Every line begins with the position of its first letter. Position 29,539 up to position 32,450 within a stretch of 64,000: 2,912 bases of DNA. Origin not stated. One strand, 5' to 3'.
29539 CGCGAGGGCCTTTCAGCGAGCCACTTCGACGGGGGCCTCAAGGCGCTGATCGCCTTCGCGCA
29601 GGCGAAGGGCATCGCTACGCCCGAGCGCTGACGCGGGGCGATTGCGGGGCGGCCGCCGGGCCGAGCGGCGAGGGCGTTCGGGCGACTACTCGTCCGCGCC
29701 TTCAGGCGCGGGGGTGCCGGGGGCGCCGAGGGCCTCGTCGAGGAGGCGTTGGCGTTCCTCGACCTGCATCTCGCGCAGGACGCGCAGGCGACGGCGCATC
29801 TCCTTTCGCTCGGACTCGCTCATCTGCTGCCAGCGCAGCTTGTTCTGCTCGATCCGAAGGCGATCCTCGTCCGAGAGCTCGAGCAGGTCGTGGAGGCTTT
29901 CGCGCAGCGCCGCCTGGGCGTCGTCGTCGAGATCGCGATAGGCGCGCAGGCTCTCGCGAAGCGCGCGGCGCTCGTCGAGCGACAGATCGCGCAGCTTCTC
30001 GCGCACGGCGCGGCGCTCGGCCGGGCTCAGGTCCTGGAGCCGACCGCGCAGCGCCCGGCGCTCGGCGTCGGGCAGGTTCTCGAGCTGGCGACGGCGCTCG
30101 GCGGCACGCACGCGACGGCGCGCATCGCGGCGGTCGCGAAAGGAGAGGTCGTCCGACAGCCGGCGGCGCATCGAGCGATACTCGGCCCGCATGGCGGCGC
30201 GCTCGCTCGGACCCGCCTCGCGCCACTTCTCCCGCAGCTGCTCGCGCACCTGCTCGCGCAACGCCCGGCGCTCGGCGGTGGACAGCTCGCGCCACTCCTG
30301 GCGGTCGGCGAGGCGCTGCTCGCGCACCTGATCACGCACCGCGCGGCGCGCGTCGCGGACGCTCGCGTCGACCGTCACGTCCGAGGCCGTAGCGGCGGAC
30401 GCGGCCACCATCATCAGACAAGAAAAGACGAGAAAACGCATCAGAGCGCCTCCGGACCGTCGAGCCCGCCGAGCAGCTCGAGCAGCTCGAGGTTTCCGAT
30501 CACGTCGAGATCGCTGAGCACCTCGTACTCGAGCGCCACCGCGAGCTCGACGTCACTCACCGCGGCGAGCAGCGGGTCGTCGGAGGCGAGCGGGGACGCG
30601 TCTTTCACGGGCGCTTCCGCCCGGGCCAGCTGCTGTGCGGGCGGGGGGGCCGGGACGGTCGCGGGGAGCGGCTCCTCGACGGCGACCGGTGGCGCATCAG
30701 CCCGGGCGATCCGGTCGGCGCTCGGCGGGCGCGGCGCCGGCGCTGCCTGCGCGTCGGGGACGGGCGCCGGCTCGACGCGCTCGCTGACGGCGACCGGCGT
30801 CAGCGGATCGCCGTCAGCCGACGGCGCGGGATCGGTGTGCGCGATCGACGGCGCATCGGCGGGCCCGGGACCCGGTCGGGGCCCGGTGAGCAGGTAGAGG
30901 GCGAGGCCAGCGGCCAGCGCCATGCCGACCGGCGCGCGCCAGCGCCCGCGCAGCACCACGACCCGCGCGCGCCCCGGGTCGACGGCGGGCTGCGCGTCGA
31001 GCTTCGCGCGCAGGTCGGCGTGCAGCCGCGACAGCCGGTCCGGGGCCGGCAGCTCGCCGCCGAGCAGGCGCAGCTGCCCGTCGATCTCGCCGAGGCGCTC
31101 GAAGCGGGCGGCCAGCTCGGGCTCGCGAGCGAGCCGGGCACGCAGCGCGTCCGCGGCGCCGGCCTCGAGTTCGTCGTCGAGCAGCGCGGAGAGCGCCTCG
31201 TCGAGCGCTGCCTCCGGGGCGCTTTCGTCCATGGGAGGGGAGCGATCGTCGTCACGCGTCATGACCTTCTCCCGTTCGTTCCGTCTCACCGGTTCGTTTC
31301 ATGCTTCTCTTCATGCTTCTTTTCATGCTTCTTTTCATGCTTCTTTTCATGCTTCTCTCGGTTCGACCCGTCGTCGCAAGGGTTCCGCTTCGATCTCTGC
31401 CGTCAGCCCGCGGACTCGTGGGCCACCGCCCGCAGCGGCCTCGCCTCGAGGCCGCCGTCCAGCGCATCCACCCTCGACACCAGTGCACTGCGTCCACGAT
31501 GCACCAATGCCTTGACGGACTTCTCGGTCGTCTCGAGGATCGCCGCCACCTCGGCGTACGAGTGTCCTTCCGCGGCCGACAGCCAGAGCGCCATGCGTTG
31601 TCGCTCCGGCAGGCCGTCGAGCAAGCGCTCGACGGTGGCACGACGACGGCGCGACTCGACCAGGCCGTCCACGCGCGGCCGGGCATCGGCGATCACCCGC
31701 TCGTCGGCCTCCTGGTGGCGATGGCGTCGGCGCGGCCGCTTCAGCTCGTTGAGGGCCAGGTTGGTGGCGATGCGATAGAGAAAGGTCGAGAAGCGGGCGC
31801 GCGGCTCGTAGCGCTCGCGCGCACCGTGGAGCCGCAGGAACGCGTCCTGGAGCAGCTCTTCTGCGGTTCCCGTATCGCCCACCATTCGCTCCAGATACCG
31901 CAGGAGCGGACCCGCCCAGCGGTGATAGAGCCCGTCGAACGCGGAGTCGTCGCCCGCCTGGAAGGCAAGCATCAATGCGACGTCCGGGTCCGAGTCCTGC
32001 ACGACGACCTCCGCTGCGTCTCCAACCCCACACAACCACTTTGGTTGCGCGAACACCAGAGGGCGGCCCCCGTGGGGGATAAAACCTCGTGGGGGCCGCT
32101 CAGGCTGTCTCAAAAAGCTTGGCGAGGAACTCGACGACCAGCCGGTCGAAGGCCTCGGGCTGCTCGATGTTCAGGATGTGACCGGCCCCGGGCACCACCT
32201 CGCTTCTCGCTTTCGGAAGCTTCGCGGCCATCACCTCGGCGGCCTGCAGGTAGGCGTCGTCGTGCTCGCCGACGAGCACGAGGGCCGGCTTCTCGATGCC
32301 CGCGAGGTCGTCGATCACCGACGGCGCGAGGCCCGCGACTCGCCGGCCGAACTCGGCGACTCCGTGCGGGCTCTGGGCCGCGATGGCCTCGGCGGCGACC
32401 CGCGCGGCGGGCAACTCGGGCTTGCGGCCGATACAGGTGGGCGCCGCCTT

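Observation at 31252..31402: Low-GC 12-bp x5 tandem repeat between ECF sigma and anti-sigma genes that encodes an (MKRS)n mini-ORF ending inside the anti-sigma start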

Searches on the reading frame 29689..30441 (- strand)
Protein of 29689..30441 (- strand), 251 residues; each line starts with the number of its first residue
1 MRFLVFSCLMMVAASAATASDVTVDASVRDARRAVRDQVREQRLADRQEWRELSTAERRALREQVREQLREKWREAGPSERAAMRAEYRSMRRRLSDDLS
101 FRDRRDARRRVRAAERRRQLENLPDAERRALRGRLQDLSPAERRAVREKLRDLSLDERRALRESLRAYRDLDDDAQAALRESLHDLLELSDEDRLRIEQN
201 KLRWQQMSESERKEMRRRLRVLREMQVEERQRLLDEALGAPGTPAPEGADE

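Call 6: search_protein_families(library=pfam, proteins=[window:29689-30441:-], max_evalue=0.01)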
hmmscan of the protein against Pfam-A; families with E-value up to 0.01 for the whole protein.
seq(251 aa): 1 family
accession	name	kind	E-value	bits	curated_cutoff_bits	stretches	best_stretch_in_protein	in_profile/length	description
PF11304.13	DUF3106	-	3.1e-09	37.7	24.3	2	152-234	3-85/104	Protein of unknown function (DUF3106)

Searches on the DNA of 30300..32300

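Call 30: search_rna_families(source=window, start=30300, end=32300, threshold=evalue, max_evalue=1)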
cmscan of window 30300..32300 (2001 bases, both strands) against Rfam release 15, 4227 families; matches with E-value up to 1: 1.
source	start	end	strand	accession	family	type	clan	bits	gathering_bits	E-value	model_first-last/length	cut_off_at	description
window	31406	31459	-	RF01020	mir-572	Gene; miRNA;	-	24.4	80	0.83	1-90/90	no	mir-572 microRNA precursor family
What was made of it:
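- On Known RNA family (riboswitch, leader, sRNA): Only a chance mir-572 hit at E = 0.83 (call 30).
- Tried and rejected: None found (call 30).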

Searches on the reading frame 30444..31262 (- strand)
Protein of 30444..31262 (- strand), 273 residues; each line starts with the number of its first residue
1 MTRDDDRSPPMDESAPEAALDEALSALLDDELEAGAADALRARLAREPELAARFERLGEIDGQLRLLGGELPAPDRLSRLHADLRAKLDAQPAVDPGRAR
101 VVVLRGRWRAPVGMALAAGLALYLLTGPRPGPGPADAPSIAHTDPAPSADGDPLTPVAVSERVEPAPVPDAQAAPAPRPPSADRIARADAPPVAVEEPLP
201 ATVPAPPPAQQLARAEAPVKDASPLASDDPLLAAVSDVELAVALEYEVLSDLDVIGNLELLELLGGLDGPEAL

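Call 6: search_protein_families(library=pfam, proteins=[window:30444-31262:-], max_evalue=0.01)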
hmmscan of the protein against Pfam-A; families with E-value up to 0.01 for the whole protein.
seq(273 aa): 0 families

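Call 47: search_protein_families(library=ncbifam, proteins=[window:30444-31262:-], max_evalue=5)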
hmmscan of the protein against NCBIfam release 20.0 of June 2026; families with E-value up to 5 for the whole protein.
seq(273 aa): 0 families
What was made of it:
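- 30441..31262 (-): Putative anti-sigma factor gene, 273 aa, one transmembrane helix, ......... motif. No Pfam or NCBIfam hit for this protein itself (calls 6, 47).
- On ECF sigma / anti-sigma pair: No hit for the window protein (calls 6, 47).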

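Call 52: find_encoding_contigs(protein=window:30444-31262:-, flank=900, max_places=10)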
Protein seq(273 aa) (273 aa): 15 contigs read that carry it; 4 places shown.
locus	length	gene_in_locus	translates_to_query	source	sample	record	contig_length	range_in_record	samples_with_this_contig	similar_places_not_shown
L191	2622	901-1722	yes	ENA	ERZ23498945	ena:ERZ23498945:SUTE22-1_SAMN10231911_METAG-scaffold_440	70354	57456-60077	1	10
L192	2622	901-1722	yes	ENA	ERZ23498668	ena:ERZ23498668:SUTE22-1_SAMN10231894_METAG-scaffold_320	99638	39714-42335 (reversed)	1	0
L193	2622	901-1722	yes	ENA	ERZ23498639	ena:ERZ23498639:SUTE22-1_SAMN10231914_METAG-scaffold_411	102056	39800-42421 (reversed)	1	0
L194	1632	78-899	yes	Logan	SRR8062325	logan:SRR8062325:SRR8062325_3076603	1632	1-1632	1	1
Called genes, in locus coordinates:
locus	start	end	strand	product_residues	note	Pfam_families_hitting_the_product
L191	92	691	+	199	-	PF04542:Sigma70_r2, PF08281:Sigma70_r4_2, PF04545:Sigma70_r4 (weak), PF22233:PhyR_sigma-like (weak)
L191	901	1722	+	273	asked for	-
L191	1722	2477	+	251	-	-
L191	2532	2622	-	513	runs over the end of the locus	PF22025:ThiI_fer, PF02568:ThiI, PF00581:Rhodanese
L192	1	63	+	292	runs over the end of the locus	PF00561:Abhydrolase_1, PF12697:Abhydrolase_6, PF12146:Hydrolase_4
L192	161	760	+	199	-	PF04542:Sigma70_r2, PF08281:Sigma70_r4_2, PF04545:Sigma70_r4 (weak), PF22233:PhyR_sigma-like (weak)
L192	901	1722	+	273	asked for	-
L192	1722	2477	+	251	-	-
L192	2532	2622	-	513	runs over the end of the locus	PF22025:ThiI_fer, PF02568:ThiI, PF00581:Rhodanese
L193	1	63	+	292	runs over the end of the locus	PF00561:Abhydrolase_1, PF12697:Abhydrolase_6, PF12146:Hydrolase_4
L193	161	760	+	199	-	PF04542:Sigma70_r2, PF08281:Sigma70_r4_2, PF04545:Sigma70_r4 (weak), PF22233:PhyR_sigma-like (weak)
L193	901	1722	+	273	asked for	-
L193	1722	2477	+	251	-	-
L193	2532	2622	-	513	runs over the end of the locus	PF22025:ThiI_fer, PF02568:ThiI, PF00581:Rhodanese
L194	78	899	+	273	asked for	-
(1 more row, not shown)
